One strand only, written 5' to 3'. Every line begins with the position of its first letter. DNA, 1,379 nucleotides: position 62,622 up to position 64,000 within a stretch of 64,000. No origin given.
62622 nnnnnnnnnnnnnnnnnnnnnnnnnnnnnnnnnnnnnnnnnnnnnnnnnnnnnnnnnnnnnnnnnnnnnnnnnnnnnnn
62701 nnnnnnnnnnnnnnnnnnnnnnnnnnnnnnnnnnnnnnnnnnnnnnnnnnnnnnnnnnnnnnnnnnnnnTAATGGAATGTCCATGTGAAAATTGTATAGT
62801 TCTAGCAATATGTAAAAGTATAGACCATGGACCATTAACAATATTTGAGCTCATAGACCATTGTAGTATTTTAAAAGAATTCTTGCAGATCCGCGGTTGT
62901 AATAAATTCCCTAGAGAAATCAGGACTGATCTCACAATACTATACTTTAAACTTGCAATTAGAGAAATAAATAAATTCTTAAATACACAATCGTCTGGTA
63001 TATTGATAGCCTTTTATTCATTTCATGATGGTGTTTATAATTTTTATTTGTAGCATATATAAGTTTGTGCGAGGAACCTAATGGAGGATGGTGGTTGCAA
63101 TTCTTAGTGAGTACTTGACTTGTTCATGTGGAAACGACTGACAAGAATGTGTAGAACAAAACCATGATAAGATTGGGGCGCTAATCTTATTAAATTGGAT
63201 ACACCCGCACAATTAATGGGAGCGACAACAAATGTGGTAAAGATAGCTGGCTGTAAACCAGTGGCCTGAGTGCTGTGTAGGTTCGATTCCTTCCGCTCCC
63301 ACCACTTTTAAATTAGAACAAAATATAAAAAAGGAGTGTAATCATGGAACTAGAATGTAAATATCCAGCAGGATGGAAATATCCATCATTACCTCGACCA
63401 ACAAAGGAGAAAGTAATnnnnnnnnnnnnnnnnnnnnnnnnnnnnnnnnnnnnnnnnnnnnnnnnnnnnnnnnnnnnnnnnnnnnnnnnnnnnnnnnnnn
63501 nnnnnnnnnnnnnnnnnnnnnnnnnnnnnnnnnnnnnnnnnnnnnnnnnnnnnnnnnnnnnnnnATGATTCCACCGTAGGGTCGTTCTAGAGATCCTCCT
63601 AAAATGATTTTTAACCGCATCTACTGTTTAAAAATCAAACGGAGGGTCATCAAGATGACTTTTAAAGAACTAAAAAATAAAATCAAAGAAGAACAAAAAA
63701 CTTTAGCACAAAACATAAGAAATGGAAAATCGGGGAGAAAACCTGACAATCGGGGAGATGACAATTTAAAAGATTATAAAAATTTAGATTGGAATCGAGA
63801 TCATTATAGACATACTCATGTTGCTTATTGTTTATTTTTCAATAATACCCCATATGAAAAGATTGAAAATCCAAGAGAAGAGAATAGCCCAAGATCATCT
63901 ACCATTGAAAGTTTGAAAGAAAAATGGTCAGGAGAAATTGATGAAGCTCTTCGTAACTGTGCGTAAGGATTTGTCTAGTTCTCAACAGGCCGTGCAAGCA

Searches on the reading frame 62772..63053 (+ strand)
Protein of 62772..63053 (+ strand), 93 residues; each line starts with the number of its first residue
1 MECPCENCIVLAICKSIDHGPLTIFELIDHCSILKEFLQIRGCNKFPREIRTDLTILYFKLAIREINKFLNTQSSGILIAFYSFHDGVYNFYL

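Call 9: search_protein_families(library=pfam, max_evalue=1, proteins=[window:62772-63053:+])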
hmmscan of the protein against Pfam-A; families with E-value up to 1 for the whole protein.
window:62772-63053:+ (93 aa): 0 families

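Call 10: search_protein_families(library=phrogs, max_evalue=1, proteins=[window:62772-63053:+])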
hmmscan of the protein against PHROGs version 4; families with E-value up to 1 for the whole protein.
window:62772-63053:+ (93 aa): 0 families

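Call 17: search_protein_families(library=ncbifam, max_evalue=1, proteins=[window:62772-63053:+])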
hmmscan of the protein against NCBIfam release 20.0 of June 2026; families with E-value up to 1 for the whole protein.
window:62772-63053:+ (93 aa): 0 families

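Call 48: find_homologous_proteins(query=A3, max_evalue=0.01)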
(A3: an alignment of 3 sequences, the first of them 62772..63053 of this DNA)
Query A3 (3 sequences) (93 aa, profile of the alignment): 5 proteins with E <= 0.01 among 15 candidates.
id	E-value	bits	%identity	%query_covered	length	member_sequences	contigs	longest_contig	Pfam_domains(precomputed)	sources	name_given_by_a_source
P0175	2.8e-42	161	100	100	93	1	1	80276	-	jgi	-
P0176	4.8e-33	131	34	85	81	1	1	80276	-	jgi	-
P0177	5.9e-31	124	38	58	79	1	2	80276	-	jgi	-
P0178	1.2e-24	104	37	73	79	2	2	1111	-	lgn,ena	-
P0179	3.2e-19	87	32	75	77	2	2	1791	-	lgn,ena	-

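Call 58: find_homologous_proteins(query=A4, max_evalue=0.001)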
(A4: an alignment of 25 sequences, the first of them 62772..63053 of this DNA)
Query A4 (25 sequences) (93 aa, profile of the alignment): 87 proteins with E <= 0.001 among 235 candidates.
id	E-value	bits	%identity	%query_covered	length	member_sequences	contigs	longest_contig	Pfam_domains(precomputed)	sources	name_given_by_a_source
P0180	6.9e-16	76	26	67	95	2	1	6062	-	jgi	jgi:hypothetical protein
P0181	1.3e-15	75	28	46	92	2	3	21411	-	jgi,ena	-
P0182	1.4e-15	75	28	53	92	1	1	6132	-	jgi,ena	-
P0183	8.5e-15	73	31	45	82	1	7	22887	-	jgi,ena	jgi:hypothetical protein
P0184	1.8e-13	68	56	17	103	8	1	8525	-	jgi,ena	-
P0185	5.3e-13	67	31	41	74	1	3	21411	-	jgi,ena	-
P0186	1.2e-12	66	29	53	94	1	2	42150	-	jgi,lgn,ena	-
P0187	1.9e-12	65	62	14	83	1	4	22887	-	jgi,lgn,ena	-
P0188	2.3e-12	65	33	94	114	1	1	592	-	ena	-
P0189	2.4e-12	65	36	12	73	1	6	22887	-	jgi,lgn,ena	-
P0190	5.2e-12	64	64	15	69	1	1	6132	-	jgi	-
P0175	3.9e-11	61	100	100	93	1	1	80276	-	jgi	-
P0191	4.8e-11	60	50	15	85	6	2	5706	-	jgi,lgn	-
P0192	7.1e-11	60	38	39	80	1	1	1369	-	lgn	-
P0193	2.5e-10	58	27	38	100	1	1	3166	-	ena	-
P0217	5.6e-8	51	31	40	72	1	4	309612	-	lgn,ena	-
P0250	9.8e-6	43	40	42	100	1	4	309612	-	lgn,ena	-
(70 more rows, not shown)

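Call 61: search_protein_families(library=pfam, alignment_id=A5, max_evalue=0.1)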
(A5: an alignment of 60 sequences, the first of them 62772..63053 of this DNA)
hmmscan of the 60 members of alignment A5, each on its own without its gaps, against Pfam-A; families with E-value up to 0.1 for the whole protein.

A. member 1, window:62772-63053:+ (93 aa): 0 families

B. families by the number of members that match (of 60 scanned): 11 families
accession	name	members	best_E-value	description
PF06092.17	DUF943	1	0.0092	Enterobacterial putative membrane protein (DUF943)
PF13963.11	Transpos_assoc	1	0.023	Transposase-associated domain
PF23063.1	CUB_M02D8_5_4th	1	0.034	M02D8_5-like, fourth CUB domain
PF07325.16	Curto_V2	1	0.036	Curtovirus V2 protein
PF09447.15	Cnl2_NKP2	1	0.046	Cnl2/NKP2 family protein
PF24643.1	DUF7637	1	0.059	Domain of unknown function (DUF7637)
PF00493.29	MCM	1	0.064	MCM P-loop domain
PF23529.1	Microp_apicomplexa_16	1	0.069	Apicomplexa microprotein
PF10870.14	DUF2729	1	0.071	Protein of unknown function (DUF2729)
PF04838.17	Baculo_LEF5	1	0.084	Baculoviridae late expression factor 5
PF02989.19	DUF228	1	0.089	Lyme disease proteins of unknown function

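Call 62: find_encoding_contigs(protein=P0175, flank=10000, max_places=2)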
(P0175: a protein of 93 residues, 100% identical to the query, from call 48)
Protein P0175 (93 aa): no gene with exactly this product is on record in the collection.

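Call 63: find_encoding_contigs(protein=P0217, flank=10000, max_places=2)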
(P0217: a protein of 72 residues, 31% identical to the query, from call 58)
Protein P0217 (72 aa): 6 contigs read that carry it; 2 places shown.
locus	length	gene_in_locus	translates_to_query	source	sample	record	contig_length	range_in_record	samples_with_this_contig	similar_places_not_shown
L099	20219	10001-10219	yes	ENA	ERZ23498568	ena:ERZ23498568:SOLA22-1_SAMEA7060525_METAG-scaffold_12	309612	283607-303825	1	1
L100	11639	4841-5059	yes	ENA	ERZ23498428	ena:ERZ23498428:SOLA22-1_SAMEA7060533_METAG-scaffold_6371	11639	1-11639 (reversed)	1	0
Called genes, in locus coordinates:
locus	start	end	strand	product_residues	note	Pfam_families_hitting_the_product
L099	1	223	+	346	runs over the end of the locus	PF04055:Radical_SAM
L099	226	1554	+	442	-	PF04055:Radical_SAM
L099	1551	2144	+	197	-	-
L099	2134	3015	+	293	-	PF04055:Radical_SAM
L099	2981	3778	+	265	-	PF04055:Radical_SAM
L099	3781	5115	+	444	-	-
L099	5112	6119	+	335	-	PF08545:ACP_syn_III, PF08541:ACP_syn_III_C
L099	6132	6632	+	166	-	-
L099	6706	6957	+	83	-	-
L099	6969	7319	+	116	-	-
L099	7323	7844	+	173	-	-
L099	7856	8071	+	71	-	-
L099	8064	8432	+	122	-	-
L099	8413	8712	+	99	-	-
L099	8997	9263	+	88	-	-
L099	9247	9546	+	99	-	-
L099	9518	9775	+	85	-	-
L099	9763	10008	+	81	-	-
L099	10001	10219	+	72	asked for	-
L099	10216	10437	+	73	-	-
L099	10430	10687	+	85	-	-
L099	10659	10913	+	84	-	-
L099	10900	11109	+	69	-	-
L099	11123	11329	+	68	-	-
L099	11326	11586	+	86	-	-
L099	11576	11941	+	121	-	-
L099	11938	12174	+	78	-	-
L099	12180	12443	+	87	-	-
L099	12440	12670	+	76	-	-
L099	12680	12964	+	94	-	-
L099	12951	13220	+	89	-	-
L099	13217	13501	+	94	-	-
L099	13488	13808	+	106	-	-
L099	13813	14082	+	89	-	-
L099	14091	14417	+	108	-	-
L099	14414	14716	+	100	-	-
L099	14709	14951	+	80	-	-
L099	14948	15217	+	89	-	-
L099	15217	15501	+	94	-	-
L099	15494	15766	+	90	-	-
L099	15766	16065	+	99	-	-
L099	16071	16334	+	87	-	-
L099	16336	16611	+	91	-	-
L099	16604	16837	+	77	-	-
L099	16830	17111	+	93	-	-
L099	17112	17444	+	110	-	-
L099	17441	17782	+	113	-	-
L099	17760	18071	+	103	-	-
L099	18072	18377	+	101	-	-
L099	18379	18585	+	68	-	-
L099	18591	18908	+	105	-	-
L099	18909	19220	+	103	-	-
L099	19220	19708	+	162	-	-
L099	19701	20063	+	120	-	-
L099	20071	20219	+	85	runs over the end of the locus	-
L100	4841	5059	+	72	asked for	-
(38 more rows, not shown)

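Call 65: search_protein_families(library=ncbifam, max_evalue=0.001, proteins=[L099:226-1554:+, L099:1551-2144:+, L099:2134-3015:+, L099:2981-3778:+, L099:3781-5115:+, L099:5112-6119:+])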
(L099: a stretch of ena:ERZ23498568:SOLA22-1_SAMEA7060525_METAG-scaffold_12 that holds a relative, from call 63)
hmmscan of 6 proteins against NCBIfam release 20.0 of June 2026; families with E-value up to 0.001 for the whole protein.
L099:226-1554:+ (442 aa): 9 families
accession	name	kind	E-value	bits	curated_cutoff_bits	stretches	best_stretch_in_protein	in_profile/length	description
NF033640.1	N_Twi_rSAM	subfamily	2.6e-97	326.5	170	1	9-435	4-397/398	twitch domain-containing radical SAM protein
TIGR04054.1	rSAM_NirJ1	equivalog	5.9e-08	31.7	650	1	187-373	66-243/387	putative heme d1 biosynthesis radical SAM protein NirJ1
TIGR04269.1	SAM_SPASM_FxsB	subfamily_domain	7.2e-07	28.6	370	1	201-314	55-174/363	FxsB family cyclophane-forming radical SAM/SPASM peptide maturase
TIGR04340.1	rSAM_ACGX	hypoth_equivalog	3.7e-06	26.4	400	1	204-366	54-205/341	radical SAM/SPASM domain protein, ACGX system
TIGR04051.1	rSAM_NirJ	equivalog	6.3e-06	25.4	515.45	1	205-376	48-212/354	heme d1 biosynthesis radical SAM protein NirJ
TIGR04317.1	W_rSAM_matur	equivalog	2.3e-05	23.7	380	0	197-338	40-184/349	tungsten cofactor oxidoreductase radical SAM maturase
TIGR02666.1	moaA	equivalog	8.8e-05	21.6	284.05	0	205-255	59-109/336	GTP 3',8-cyclase MoaA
TIGR04311.1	rSAM_Geo_metal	subfamily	0.00013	21.1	400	0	199-385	42-229/423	radical SAM/SPASM family putative metalloenzyme maturase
TIGR04084.1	rSAM_AF0577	subfamily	0.00035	19.6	225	1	207-303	44-133/347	TIGR04084 family radical SAM/SPASM domain-containing protein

L099:1551-2144:+ (197 aa): 0 families

L099:2134-3015:+ (293 aa): 40 families (the best 25 are shown)
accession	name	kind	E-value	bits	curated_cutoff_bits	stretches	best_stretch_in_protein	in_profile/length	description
NF045646.2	rSAM_Se_TrsS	equivalog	3.2e-23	82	490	1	11-196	88-276/441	radical SAM (seleno)protein TrsS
NF045702.1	rSAM_GDGT_ether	equivalog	2.5e-16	59.4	450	1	8-164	85-246/486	tetraether lipid synthase Tes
NF050035.1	rSAM_WgK_link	exception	5.1e-14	52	650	1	4-148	4-150/367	radical SAM/SPASM peptide maturase WgkB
TIGR04054.1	rSAM_NirJ1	equivalog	8.2e-14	51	650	1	10-210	37-236/387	putative heme d1 biosynthesis radical SAM protein NirJ1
TIGR04546.1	rSAM_ahbC_deAc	equivalog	9.3e-14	51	650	1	11-215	41-244/390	12,18-didecarboxysiroheme deacetylase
TIGR04317.1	W_rSAM_matur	equivalog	6.1e-13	48.6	380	1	8-148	3-143/349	tungsten cofactor oxidoreductase radical SAM maturase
TIGR04055.1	rSAM_NirJ2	equivalog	7.1e-13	48.8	500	1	12-216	3-206/326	putative heme d1 biosynthesis radical SAM protein NirJ2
NF038283.1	viperin_w_prok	equivalog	1e-12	47.9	180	1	15-103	8-106/281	viperin family antiviral radical SAM protein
TIGR02666.1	moaA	equivalog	3e-12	46.2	284.05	1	11-211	12-220/336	GTP 3',8-cyclase MoaA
TIGR04051.1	rSAM_NirJ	equivalog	1.5e-11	43.9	515.45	1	12-158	5-151/354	heme d1 biosynthesis radical SAM protein NirJ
NF001199.0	PRK00164.2-1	equivalog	3.7e-11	42.7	231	1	12-178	15-181/308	GTP 3',8-cyclase MoaA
NF045574.1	sacti_mat_StsB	exception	2.1e-10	40.1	625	1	3-206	90-290/466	StsB family radical SAM/SPASM domain sactipeptide maturase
TIGR03962.1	mycofact_rSAM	equivalog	6.9e-10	38.6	265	1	14-200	17-201/339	mycofactocin radical SAM maturase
TIGR02668.1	moaA_archaeal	equivalog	7.3e-10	38.3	325.25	1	12-173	13-174/303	GTP 3',8-cyclase MoaA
TIGR03977.1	rSAM_pair_HxsC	equivalog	2.2e-09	36.7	267.9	1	15-114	31-136/292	His-Xaa-Ser system radical SAM maturase HxsC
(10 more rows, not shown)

L099:2981-3778:+ (265 aa): 33 families (the best 25 are shown)
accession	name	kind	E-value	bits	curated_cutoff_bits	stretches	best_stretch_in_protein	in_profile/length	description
NF045646.2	rSAM_Se_TrsS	equivalog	4.5e-14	51.8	490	1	12-167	91-250/441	radical SAM (seleno)protein TrsS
NF001199.0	PRK00164.2-1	equivalog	1.3e-13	50.7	231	1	12-172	17-179/308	GTP 3',8-cyclase MoaA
NF045702.1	rSAM_GDGT_ether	equivalog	1.3e-13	50.4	450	1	7-164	86-249/486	tetraether lipid synthase Tes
TIGR02668.1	moaA_archaeal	equivalog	3.8e-13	49.1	325.25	1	12-170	15-175/303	GTP 3',8-cyclase MoaA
TIGR02666.1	moaA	equivalog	7.4e-13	48.2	284.05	1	13-174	16-186/336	GTP 3',8-cyclase MoaA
TIGR04317.1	W_rSAM_matur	equivalog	6.6e-12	45.2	380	1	9-145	6-141/349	tungsten cofactor oxidoreductase radical SAM maturase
TIGR04466.1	rSAM_BlsE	equivalog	1.1e-10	41.5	400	1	8-117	4-111/327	cytosylglucuronate decarboxylase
TIGR03962.1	mycofact_rSAM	equivalog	1.1e-09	37.9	265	1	10-174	15-179/339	mycofactocin radical SAM maturase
NF038283.1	viperin_w_prok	equivalog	2e-09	37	180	1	11-91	6-99/281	viperin family antiviral radical SAM protein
TIGR04055.1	rSAM_NirJ2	equivalog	7.2e-08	32.3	500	1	12-141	5-134/326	putative heme d1 biosynthesis radical SAM protein NirJ2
TIGR03470.1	HpnH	equivalog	8.3e-08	31.6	225.05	1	11-183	32-202/318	adenosyl-hopene transferase HpnH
TIGR04303.1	GeoRSP_rSAM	equivalog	1.2e-07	31.6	400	1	12-176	10-172/325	GeoRSP system radical SAM/SPASM protein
TIGR04546.1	rSAM_ahbC_deAc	equivalog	1.6e-07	30.5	650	1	5-139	37-171/390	12,18-didecarboxysiroheme deacetylase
TIGR03977.1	rSAM_pair_HxsC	equivalog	4.3e-07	29.1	267.9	1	13-115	31-137/292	His-Xaa-Ser system radical SAM maturase HxsC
TIGR04103.1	rSAM_nif11_3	equivalog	5e-07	28.7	725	1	10-141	8-138/412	nif11-class peptide radical SAM maturase 3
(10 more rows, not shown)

L099:3781-5115:+ (444 aa): 0 families

L099:5112-6119:+ (335 aa): 16 families
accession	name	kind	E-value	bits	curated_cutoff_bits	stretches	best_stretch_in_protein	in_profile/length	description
NF006829.0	PRK09352.1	subfamily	1.5e-89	300.2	249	1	2-331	3-320/322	beta-ketoacyl-ACP synthase 3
TIGR00747.1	fabH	subfamily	6.5e-88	294.9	292.1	1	3-331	2-321/322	beta-ketoacyl-ACP synthase III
NF004623.0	PRK05963.1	equivalog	5.3e-58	196.8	437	1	4-331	6-327/328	beta-ketoacyl-ACP synthase III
NF005541.0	PRK07204.1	equivalog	1.4e-52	179.1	402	1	4-310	5-305/329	beta-ketoacyl-ACP synthase III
NF009519.0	PRK12880.1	equivalog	2.5e-28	99.4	436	1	13-328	17-334/353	beta-ketoacyl-ACP synthase III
NF005703.0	PRK07515.1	equivalog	2.1e-25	89.4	304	1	50-332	92-372/373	beta-ketoacyl-ACP synthase III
NF005308.0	PRK06840.1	equivalog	1.8e-23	83.1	315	1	5-329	6-332/339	3-oxoacyl-ACP synthase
NF006720.0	PRK09258.1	equivalog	4.1e-23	82.2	285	1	24-322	33-328/338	3-oxoacyl-ACP synthase III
NF003274.0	PRK04262.1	equivalog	9.2e-21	74.2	244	1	5-323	4-299/347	hydroxymethylglutaryl-CoA synthase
NF005293.2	PRK06816.1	subfamily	1.1e-18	67.5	450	2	231-309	267-351/378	StlD/DarB family beta-ketosynthase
NF053539.1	resorcinol_DarB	exception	3.1e-14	52.9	550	2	223-308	259-349/377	dialkylresorcinol biosynthesis protein DarB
NF042429.2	DHPHCoAsyn_DpgA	equivalog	1e-11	44.3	425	1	55-308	71-324/350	3,5-dihydroxyphenylacetyl-CoA synthase DpgA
TIGR00748.1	HMG_CoA_syn_Arc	equivalog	2.1e-10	40.4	353.35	1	6-323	4-298/345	hydroxymethylglutaryl-CoA synthase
TIGR01835.1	HMG-CoA-S_prok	equivalog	7.7e-05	21.6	360.35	0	56-323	51-308/382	hydroxymethylglutaryl-CoA synthase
NF006086.0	PRK08235.1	equivalog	0.0001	21.6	526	0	52-142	24-110/393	acetyl-CoA C-acetyltransferase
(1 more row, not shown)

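Call 66: predict_structure(alignment_id=A5)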
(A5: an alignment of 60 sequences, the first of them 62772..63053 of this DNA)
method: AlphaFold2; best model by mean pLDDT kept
length: 93 residues; sequences in the alignment: 60
mean_pLDDT: 75.5   pTM: 0.64
mean pLDDT of the five models: 75.5, 74.8, 74.1, 69.0, 65.2
residues with pLDDT >= 90: 9; 70-90: 53; 50-70: 29; < 50: 2
segments of 3 or more residues with pLDDT < 50: none
pLDDT, mean of each block of 10 residues (from residue 1): 63 61 76 89 86 89 82 55 80 75
secondary structure, 60 per line:
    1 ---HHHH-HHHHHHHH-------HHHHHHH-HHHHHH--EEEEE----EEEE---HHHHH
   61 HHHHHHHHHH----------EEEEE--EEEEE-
elements in order: H4-7 H9-16 H24-30 H32-37 E40-44 E49-52 H56-70 E81-85 E88-92

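Call 81: search_protein_families(library=phrogs, alignment_id=A5, max_evalue=0.01)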
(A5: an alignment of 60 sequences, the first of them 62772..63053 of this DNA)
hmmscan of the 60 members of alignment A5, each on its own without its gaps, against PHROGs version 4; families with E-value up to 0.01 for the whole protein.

A. member 1, window:62772-63053:+ (93 aa): 0 families

B. families by the number of members that match (of 60 scanned): 2 families
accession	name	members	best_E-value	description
phrog_12692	-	1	0.0046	-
phrog_14349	-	1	0.0069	membrane protein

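Call 91: find_encoding_contigs(protein=P0250, flank=10000, max_places=1)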
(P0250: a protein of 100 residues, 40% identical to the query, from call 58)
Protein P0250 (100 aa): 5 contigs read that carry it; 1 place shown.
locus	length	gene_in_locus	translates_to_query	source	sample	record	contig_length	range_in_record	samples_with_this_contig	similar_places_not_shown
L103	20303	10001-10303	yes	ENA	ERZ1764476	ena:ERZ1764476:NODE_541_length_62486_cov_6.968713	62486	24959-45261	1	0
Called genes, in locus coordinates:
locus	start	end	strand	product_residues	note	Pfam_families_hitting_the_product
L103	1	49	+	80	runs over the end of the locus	-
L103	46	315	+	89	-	-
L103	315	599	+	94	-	-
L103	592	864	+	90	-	-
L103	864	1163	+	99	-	-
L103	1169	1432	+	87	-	-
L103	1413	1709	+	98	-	-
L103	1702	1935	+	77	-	-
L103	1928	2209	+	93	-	-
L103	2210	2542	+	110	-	-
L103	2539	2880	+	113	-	-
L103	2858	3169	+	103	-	-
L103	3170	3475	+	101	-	-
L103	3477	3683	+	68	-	-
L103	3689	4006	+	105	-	-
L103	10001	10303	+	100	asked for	-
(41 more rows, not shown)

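Call 99: fold_search(model_id=the predicted structure, library=viral)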
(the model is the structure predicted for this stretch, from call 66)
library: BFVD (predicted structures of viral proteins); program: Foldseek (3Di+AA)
matches with E <= 10: 300; with E <= 0.001: 0
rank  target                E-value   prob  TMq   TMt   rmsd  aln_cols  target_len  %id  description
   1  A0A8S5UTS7            4.3e-01  0.51  0.47  0.42   4.1        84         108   11  Uncharacterized protein [Myoviridae sp. ctYA416]
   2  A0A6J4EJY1            4.9e-01  0.66  0.52  0.52   4.7        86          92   12  (no name in the UniProt tables at hand)
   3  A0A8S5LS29            5.9e-01  0.35  0.32  0.22   3.2        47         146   13  Uncharacterized protein [Siphoviridae sp. ct7EW56]
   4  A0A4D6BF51            1.0e+00  0.09  0.29  0.26  10.7       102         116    9  (no name in the UniProt tables at hand)
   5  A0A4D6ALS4            1.1e+00  0.18  0.30  0.23   3.3        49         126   18  (no name in the UniProt tables at hand)
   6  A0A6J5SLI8            1.3e+00  0.14  0.26  0.31   4.3        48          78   25  Uncharacterized protein [uncultured Caudovirales phage]
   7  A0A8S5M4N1            1.3e+00  0.07  0.21  0.15   6.2        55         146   16  Tail completion protein [Siphoviridae sp. ctquf9]
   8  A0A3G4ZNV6            1.4e+00  0.18  0.31  0.37   3.7        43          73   19  DUF1737 domain-containing protein [Terrestrivirus sp.]
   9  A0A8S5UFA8            1.4e+00  0.13  0.36  0.28   8.1       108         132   13  Uncharacterized protein [Myoviridae sp. ctcyQ27]
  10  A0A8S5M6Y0            1.5e+00  0.20  0.33  0.29   2.6        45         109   18  Tail component [Myoviridae sp. ctCL221]
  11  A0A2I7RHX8            1.5e+00  0.15  0.24  0.50   4.3        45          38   16  (no name in the UniProt tables at hand)
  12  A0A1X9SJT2            1.7e+00  0.10  0.24  0.21   5.3        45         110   20  Uncharacterized protein [Sulfolobus islandicus rod-shaped virus 10]
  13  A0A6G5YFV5            1.7e+00  0.08  0.31  0.36  10.8        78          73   12  (no name in the UniProt tables at hand)
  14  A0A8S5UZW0            1.7e+00  0.08  0.31  0.31   6.4        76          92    8  Uncharacterized protein [Siphoviridae sp. ctBeL15]
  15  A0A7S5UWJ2            1.7e+00  0.08  0.18  0.13   6.4        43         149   14  (no name in the UniProt tables at hand)
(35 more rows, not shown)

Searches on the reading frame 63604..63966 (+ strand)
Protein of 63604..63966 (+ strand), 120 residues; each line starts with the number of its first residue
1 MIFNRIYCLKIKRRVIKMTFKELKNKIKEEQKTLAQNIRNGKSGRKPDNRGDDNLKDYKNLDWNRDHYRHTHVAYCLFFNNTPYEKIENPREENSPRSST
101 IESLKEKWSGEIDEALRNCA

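Call 83: find_encoding_contigs(protein=window:63604-63966:+, flank=10000, max_places=2)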
Protein window:63604-63966:+ (120 aa): no gene with exactly this product is on record in the collection.
